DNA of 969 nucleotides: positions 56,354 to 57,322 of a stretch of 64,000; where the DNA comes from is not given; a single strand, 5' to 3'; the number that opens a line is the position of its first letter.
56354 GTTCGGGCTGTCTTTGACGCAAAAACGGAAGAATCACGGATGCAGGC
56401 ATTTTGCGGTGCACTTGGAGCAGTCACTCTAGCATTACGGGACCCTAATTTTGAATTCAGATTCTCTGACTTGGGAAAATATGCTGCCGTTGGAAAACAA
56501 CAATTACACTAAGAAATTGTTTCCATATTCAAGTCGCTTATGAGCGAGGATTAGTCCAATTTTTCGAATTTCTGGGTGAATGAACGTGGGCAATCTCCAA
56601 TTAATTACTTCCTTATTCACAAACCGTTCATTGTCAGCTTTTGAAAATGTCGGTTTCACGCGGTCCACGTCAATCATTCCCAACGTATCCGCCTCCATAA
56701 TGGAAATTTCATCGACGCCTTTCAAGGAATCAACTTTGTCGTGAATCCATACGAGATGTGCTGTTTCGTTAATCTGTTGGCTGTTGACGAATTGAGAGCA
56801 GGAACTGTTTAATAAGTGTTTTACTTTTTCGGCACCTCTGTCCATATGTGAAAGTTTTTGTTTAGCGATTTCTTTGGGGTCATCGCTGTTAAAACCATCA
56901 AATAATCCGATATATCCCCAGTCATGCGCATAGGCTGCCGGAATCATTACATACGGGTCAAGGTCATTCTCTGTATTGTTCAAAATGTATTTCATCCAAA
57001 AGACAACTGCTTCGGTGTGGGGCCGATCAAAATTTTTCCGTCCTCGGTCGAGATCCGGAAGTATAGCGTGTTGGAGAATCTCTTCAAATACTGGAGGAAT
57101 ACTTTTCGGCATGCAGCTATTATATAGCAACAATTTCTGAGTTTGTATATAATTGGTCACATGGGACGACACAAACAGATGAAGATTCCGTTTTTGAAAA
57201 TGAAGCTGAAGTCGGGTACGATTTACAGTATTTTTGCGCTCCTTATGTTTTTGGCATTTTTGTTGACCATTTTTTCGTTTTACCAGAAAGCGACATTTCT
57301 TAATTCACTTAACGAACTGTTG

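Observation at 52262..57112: Second accessory island: unknown protein, HD hydrolase, deoxynucleoside kinase, APH-like kinase, and a divergent HD hydrolase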

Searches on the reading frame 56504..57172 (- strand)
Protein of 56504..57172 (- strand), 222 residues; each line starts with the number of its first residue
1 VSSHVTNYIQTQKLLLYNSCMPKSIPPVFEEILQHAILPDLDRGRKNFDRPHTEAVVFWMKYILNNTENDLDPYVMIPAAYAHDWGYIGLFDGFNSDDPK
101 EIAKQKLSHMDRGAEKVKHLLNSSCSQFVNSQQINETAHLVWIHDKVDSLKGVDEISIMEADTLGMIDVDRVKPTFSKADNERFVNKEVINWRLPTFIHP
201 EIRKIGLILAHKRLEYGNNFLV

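Call 3: search_protein_families(library=pfam, proteins=[window:56504-57172:-], max_evalue=1)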
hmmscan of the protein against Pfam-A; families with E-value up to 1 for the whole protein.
window:56504-57172:- (222 aa): 1 family
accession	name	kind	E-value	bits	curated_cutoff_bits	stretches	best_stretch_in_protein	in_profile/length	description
PF01966.28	HD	-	0.006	17.3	22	1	52-135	4-76/116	HD domain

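Call 4: search_protein_families(library=ncbifam, proteins=[window:56504-57172:-], max_evalue=1)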
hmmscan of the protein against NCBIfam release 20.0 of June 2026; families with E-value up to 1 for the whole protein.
window:56504-57172:- (222 aa): 0 families

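Call 10: search_solved_structures(query=window:56507-57172:-, max_evalue=10, show_alignments=2)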
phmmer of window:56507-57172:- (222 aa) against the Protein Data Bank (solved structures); distinct sequences matched with E-value up to 10: 2.
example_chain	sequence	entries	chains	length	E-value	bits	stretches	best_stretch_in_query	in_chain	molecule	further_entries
9emo_A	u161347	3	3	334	0.19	14.7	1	78-162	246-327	Probable N-acetyltransferase 16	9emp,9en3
9emd_A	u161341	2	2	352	0.21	14.5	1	78-162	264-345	Probable N-acetyltransferase 16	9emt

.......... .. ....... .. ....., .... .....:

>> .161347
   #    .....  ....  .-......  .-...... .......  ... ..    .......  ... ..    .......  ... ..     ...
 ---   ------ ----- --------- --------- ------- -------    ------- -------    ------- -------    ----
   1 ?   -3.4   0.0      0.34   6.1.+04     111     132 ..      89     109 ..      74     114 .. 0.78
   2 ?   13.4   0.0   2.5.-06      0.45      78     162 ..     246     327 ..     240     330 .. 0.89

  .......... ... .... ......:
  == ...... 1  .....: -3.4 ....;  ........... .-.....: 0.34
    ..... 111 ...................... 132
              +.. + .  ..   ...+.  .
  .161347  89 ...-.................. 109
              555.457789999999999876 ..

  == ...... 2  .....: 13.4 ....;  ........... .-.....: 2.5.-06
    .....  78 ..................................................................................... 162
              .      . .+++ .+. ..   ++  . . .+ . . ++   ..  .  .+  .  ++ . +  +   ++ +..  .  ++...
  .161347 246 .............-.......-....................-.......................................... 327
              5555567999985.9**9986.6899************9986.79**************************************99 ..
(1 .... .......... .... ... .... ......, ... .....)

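Call 31: search_solved_structures(query=A2, max_evalue=1, show_alignments=3)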
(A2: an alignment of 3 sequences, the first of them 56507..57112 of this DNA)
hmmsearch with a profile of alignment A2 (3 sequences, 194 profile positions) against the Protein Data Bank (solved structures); distinct sequences matched with E-value up to 1: 0.

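Call 38: find_homologous_proteins(query=A2)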
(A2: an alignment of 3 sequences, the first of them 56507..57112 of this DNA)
Query A2 (3 sequences) (202 aa, profile of the alignment): 553 proteins with E <= 0.001 among 3361 candidates; the best 120 are listed.
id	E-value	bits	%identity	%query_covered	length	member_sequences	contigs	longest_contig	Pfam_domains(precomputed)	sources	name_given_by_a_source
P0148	4.5e-106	371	55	93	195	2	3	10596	PF01966.29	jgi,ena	-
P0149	1.4e-105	369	100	100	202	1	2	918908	-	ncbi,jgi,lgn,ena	ncbi:MAG: hypothetical protein WC775_02730 [Patescibacteria group bacterium]|jgi:hypothetical protei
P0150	2.9e-101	355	49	95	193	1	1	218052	-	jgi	jgi:hypothetical protein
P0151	7.6e-89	314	68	97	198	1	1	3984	-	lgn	-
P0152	1.8e-86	307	51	93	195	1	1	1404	-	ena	-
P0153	7.9e-83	295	57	96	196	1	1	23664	-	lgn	-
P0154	1.6e-81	291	58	94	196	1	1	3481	PF01966.29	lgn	-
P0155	4.3e-78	279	49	93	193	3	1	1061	PF01966.29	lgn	-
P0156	4.3e-77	276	55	95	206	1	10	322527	-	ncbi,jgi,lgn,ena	-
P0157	6.3e-77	276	56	95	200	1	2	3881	-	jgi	-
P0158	1.4e-76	274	54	96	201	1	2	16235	PF01966.29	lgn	-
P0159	3.4e-76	273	53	99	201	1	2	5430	PF01966.29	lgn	-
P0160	4.9e-76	273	51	93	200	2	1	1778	-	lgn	-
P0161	1.5e-75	271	54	97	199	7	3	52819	PF01966.29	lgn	-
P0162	6.9e-75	269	54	97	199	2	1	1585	PF01966.29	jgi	-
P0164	2.3e-74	267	49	97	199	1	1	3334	PF01966.29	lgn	-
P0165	2.8e-74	267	54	95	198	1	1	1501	PF01966.29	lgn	-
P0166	4.0e-74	266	54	95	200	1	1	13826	PF01966.29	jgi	-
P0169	7.1e-74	266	52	97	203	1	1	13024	PF01966.29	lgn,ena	-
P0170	8.4e-74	265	54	97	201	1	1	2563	PF01966.29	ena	-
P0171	1.8e-73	264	52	95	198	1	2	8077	PF01966.29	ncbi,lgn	-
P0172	6.3e-73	262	52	98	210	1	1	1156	PF01966.29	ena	-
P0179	2.1e-72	261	53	95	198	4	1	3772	PF01966.29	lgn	-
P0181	2.6e-72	260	53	95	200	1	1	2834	PF01966.29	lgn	-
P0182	3.7e-72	260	53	95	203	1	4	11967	PF01966.29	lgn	-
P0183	3.8e-72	260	54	97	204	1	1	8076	PF01966.29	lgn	-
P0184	5.2e-72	259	56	85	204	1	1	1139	PF01966.29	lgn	-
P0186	7.1e-72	259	53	94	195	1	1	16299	PF01966.29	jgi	-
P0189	1.9e-71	258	54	95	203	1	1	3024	PF01966.29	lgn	-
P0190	2.2e-71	257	51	95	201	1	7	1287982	PF01966.29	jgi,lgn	-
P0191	2.7e-71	257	55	93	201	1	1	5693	PF01966.29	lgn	-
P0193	4.3e-71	256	53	94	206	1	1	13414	PF01966.29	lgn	-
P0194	4.6e-71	256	53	95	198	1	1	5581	PF01966.29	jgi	jgi:hypothetical protein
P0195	1.3e-70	255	54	97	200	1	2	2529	PF01966.29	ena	-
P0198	4.2e-70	253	51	95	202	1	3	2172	PF01966.29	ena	-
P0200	2.2e-69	251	49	95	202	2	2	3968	PF01966.29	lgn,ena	-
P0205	8.4e-69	249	48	95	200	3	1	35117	PF01966.29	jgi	jgi:hypothetical protein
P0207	1.1e-68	249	48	97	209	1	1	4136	PF01966.29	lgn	-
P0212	7.4e-68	246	49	95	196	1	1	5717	PF01966.29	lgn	-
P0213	1.2e-67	245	51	94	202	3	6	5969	PF01966.29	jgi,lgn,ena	-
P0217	7.4e-67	243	51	94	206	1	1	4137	PF01966.29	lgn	-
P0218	1.7e-66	242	52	86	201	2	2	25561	PF01966.29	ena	-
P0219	2.0e-66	241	45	97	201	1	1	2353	PF01966.29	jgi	jgi:hypothetical protein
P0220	3.6e-66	240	46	93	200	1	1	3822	PF01966.29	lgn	-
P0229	7.5e-65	236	46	97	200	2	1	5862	PF01966.29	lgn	-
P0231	3.6e-64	234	49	93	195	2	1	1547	PF01966.29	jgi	-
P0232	6.0e-64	233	49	95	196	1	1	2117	PF01966.29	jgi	jgi:Asp-tRNA(Asn)/Glu-tRNA(Gln) amidotransferase C subunit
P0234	5.8e-63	230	45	95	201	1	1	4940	PF01966.29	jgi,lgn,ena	-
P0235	7.9e-63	230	48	93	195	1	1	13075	PF01966.29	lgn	-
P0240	1.9e-62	228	46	95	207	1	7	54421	PF01966.29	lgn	-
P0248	5.7e-62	227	48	97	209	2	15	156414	PF01966.29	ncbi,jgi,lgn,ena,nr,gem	ncbi:HD domain-containing protein [Patescibacteria group bacterium]|nr:HD domain-containing protein 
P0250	1.3e-61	226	46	93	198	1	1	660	PF01966.29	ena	-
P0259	2.2e-59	218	48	87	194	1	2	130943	-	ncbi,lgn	-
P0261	1.0e-58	216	44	97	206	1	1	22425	-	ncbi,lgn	-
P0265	3.1e-58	215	48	92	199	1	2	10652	PF01966.29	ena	-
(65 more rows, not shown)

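Call 39: find_related_loci(query=A2, collection=genome_contigs, flank=8000)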
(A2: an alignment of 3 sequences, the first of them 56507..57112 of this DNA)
Query A2 (202 aa) in genome_contigs; peptide patterns used: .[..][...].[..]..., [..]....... (x = any residue, [..] = any of these).
101 stretches matched a pattern; 29 encode a relative of the query (tblastn E <= 1e-3); 29 distinct loci.
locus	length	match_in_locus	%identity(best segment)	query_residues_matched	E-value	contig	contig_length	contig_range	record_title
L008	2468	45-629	53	1-196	2e-69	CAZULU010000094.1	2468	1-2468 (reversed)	MAG TPA_asm: uncultured Pseudomonadales bacterium isolate SRP193661_co1_10 genome assembly, contig: NODE_47069_length_24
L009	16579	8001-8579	55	5-196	5e-67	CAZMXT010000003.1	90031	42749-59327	MAG TPA_asm: uncultured Pseudomonadales bacterium isolate SRP128246_co1_515 genome assembly, contig: NODE_156_length_900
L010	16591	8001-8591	52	1-196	5e-65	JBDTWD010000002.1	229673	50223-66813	MAG: Candidatus Woesebacteria bacterium isolate cluster3_bin.83 NODE_38_length_229673_cov_12.935367, whole genome shotgu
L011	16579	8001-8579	52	5-196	2e-63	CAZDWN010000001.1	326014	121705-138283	MAG TPA_asm: uncultured Pseudomonadales bacterium isolate SRP170004_co1_144 genome assembly, contig: NODE_29_length_3260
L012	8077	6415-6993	52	5-196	2e-62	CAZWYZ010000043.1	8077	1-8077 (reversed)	MAG TPA_asm: uncultured Pseudomonadales bacterium isolate SRP286056_co1_495 genome assembly, contig: NODE_11950_length_8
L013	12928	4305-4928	47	5-202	7e-58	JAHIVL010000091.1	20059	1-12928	MAG: Patescibacteria group bacterium isolate MM_PC_MetaG.mb.79 MM_PC_MetaG.mb.79_k141_1709129, whole genome shotgun sequ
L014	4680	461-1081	48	5-199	1e-57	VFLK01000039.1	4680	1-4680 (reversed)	MAG: Candidatus Paceibacterota bacterium isolate Bin_61_66 c_000001895162, whole genome shotgun sequence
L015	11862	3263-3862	48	1-196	3e-55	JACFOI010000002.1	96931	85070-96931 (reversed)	MAG: Patescibacteria group bacterium isolate BROCD046 NODE_253_length_96931_cov_8.344285, whole genome shotgun sequence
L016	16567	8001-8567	49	7-193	4e-55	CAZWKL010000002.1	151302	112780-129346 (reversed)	MAG TPA_asm: uncultured Pseudomonadales bacterium isolate binchicken_co173_42 genome assembly, contig: NODE_235_length_1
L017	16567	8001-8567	49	5-186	4e-55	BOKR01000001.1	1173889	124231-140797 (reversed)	MAG: Patescibacteria group bacterium BroJett025 DNA, sequence1, whole genome shotgun sequence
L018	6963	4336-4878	52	10-193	2e-54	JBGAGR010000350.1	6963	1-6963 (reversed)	MAG: Aggregatilineales bacterium isolate MAG_MBR_H125.63 MBRH125-63_opera_contig_15972, whole genome shotgun sequence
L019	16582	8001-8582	47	1-186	5e-53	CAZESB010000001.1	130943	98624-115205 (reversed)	MAG TPA_asm: uncultured Pseudomonadales bacterium isolate SRP193661_co1_63 genome assembly, contig: NODE_148_length_1309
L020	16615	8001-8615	46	5-196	7e-52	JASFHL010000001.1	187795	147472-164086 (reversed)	MAG: Candidatus Woesebacteria bacterium isolate D0608M20metaG_Bin_4550 D0608M20metaG_FD_scaffold_5_c1, whole genome shot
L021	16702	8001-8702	39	5-193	3e-51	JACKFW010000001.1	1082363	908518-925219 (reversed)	MAG: Pseudomonadales bacterium isolate HK-STAS-PATE-15 HK-STAS-PATE-15_1, whole genome shotgun sequence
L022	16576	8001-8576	47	9-202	2e-50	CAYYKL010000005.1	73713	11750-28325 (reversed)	MAG TPA_asm: uncultured Pseudomonadales bacterium isolate SRP192515_co2_10 genome assembly, contig: NODE_198_length_7371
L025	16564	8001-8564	43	10-196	1e-49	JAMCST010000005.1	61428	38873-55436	MAG: Patescibacteria group bacterium isolate FK_Sedi_A_Bin.200 NODE_803_length_61428_cov_4.93475, whole genome shotgun s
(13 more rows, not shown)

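Call 52: search_solved_structures(query=A6, max_evalue=10, show_alignments=3)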
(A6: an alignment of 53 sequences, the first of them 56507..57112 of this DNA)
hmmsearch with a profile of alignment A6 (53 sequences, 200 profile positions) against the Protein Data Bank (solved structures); distinct sequences matched with E-value up to 10: 0.

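Call 53: search_protein_families(library=pfam, proteins=[L010:7349-7945:-, L010:5841-7349:-, L010:12723-13277:-, L010:11961-12665:-, L010:4933-5811:+, L022:3164-3937:+, L022:4098-4673:+, L022:8594-9781:+, L009:10351-11601:-, L025:7071-7892:+], max_evalue=0.001)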
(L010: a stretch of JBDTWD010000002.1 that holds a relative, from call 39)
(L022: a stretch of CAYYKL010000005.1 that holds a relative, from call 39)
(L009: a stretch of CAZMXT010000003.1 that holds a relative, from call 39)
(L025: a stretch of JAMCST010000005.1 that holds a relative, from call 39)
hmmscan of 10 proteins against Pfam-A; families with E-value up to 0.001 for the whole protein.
L010:7349-7945:- (199 aa): 1 family
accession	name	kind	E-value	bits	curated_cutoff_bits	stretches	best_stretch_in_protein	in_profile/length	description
PF00156.33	Pribosyltran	-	1.5e-09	37.8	26.3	1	51-164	21-126/158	Phosphoribosyl transferase domain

L010:5841-7349:- (503 aa): 6 families
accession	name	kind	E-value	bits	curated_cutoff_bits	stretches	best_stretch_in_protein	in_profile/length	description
PF00117.34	GATase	-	1.1e-35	123.4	22.8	1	3-180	1-188/190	Glutamine amidotransferase class-I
PF00958.27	GMP_synt_C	-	1.8e-35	121.3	27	1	411-502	1-92/92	GMP synthase C terminal domain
PF02540.23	NAD_synthase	-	1e-08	35.1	21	1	200-276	11-89/242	NAD synthase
PF07722.19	Peptidase_C26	-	7.1e-06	26.4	20.5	0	68-94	102-128/219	Peptidase C26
PF00764.25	Arginosuc_synth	-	1.4e-05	25.6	27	1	209-276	1-67/162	Arginosuccinate synthase N-terminal HUP domain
PF03054.22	tRNA_Me_trans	-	4.4e-05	23.7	20.6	1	209-247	2-39/202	tRNA methyl transferase HUP domain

L010:12723-13277:- (185 aa): 1 family
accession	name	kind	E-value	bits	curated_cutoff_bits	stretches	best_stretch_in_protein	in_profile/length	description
PF00265.24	TK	-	3.3e-40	138.2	20.6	1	3-176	1-176/176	Thymidine kinase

L010:11961-12665:- (235 aa): 0 families

L010:4933-5811:+ (293 aa): 0 families

L022:3164-3937:+ (258 aa): 1 family
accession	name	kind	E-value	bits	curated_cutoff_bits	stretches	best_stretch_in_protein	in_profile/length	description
PF01048.26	PNP_UDP_1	-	7.2e-39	134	25.1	1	44-255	18-232/233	Phosphorylase superfamily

L022:4098-4673:+ (192 aa): 2 families
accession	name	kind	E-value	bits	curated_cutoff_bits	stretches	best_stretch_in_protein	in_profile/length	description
PF00156.33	Pribosyltran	-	1.7e-18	66.8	26.3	1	35-151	32-156/158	Phosphoribosyl transferase domain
PF14681.12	UPRTase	-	0.00055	19.9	27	1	36-112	70-145/206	Uracil phosphoribosyltransferase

L022:8594-9781:+ (396 aa): 0 families

L009:10351-11601:- (417 aa): 1 family
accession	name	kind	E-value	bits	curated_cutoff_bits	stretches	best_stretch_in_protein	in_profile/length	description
PF01966.28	HD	-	2.1e-06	28.5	22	1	88-217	3-113/116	HD domain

L025:7071-7892:+ (274 aa): 0 families

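Call 63: predict_structure(alignment_id=A6)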
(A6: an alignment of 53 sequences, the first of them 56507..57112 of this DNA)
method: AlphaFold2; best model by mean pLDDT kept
length: 202 residues; sequences in the alignment: 53
mean_pLDDT: 96.3   pTM: 0.93
mean pLDDT of the five models: 96.3, 96.0, 95.6, 95.3, 95.2
residues with pLDDT >= 90: 194; 70-90: 4; 50-70: 3; < 50: 1
segments of 3 or more residues with pLDDT < 50: none
pLDDT, mean of each block of 10 residues (from residue 1): 91 98 95 99 96 98 98 94 97 99 98 99 98 98 98 94 97 98 98 90 47
secondary structure, 60 per line:
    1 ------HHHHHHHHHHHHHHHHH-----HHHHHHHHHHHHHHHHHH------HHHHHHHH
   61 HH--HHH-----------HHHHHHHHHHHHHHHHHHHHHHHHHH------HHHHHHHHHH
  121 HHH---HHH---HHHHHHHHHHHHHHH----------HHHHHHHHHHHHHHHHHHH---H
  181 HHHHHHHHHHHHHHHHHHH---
elements in order: H7-23 H29-46 H53-62 H79-104 H111-123 H133-147 H158-176 H180-199

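Call 66: search_protein_families(library=padloc, proteins=[window:56507-57112:-], max_evalue=0.01)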
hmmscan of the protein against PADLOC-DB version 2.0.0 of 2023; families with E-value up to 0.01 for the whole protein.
window:56507-57112:- (202 aa): 0 families

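Call 67: fold_search(model_id=the predicted structure, library=pdb)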
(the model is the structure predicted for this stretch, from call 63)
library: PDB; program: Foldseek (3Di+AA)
matches with E <= 10: 209; with E <= 0.001: 0
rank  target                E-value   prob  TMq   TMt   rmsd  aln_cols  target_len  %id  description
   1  5yox_A                2.0e-02  0.99  0.42  0.45   9.1       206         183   14  HD domain-containing protein YGK1(YGL101W) (released 2018-11-21)
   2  6ryb_A                2.5e-02  1.00  0.56  0.39   5.9       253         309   11  Structure of deubiquitinase for PR-ubiquitination 1 -Dup1 (released 2019-11-13)
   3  6b7o_A                2.6e-02  1.00  0.56  0.39   5.9       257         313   12  Crystal structure of Legionella effector sdeD (lpg2509) H67A in complex with ADP-ribosylated Ubiquitin (released 2018-04-18)
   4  9emk_C                2.8e-02  1.00  0.57  0.39   5.5       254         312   11  DupA from legionella covalently bound to ubiquitin-based probe (released 2024-10-16)
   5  6ryb_C                3.4e-02  1.00  0.57  0.40   6.1       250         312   11  Structure of deubiquitinase for PR-ubiquitination 1 -Dup1 (released 2019-11-13)
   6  6b7p_A                3.5e-02  1.00  0.57  0.40   6.3       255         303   11  Crystal structure of Legionella effector sdeD (lpg2509) (released 2018-04-18)
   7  6ryb_B                3.9e-02  1.00  0.57  0.39   5.8       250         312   12  Structure of deubiquitinase for PR-ubiquitination 1 -Dup1 (released 2019-11-13)
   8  9emk_E                4.5e-02  1.00  0.57  0.40   5.3       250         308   12  DupA from legionella covalently bound to ubiquitin-based probe (released 2024-10-16)
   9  6b7m_A                4.9e-02  1.00  0.56  0.39   5.9       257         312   12  Crystal structure of Legionella effector sdeD (lpg2509) in complex with Ubiquitin (released 2018-04-18)
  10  6b7p_B                5.4e-02  1.00  0.57  0.40   6.1       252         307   12  Crystal structure of Legionella effector sdeD (lpg2509) (released 2018-04-18)
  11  6rya_A                7.8e-02  1.00  0.59  0.41   5.2       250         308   12  Structure of Dup1 mutant H67A:Ubiquitin complex (released 2019-11-13)
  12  4r8z_A                9.3e-02  0.99  0.51  0.48   6.8       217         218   12  Crystal Structure of PA4781 HD-GYP domain from Pseudomonas aeruginosa at 2.2A resolution showing a bi-metallic Ni ion  (released 2015-03-04)
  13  5dqw_A                1.7e-01  1.00  0.55  0.59   5.3       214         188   16  The crystal structure of Bacillus subtilis YpgQ in complex with ADP (released 2016-04-27)
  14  3gw7_A                2.4e-01  0.98  0.49  0.46   6.2       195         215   16  Crystal structure of a metal-dependent phosphohydrolase with conserved HD domain (yedJ) from Escherichia coli in compl (released 2009-04-14)
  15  5dqv_A                2.8e-01  0.96  0.48  0.51   6.5       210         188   18  The crystal structure of Bacillus subtilis YpgQ (released 2016-04-27)
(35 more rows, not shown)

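Call 68: search_protein_families(library=ncbifam, alignment_id=A6, max_evalue=0.01)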
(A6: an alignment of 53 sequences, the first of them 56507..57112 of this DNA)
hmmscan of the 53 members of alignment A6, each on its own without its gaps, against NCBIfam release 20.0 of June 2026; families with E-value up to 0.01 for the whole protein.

A. member 1, window:56507-57112:- (202 aa): 0 families

B. families by the number of members that match (of 53 scanned): 4 families
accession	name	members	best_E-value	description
TIGR00277.1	HDIG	15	6.2e-05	HDIG domain-containing metalloprotein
TIGR00875.1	fsa_talC_mipB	1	0.0021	fructose-6-phosphate aldolase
TIGR02621.3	cas3_GSU0051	1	0.0026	type I-G CRISPR-associated helicase/endonuclease Cas3g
TIGR00491.2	aIF-2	1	0.0035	translation initiation factor IF-2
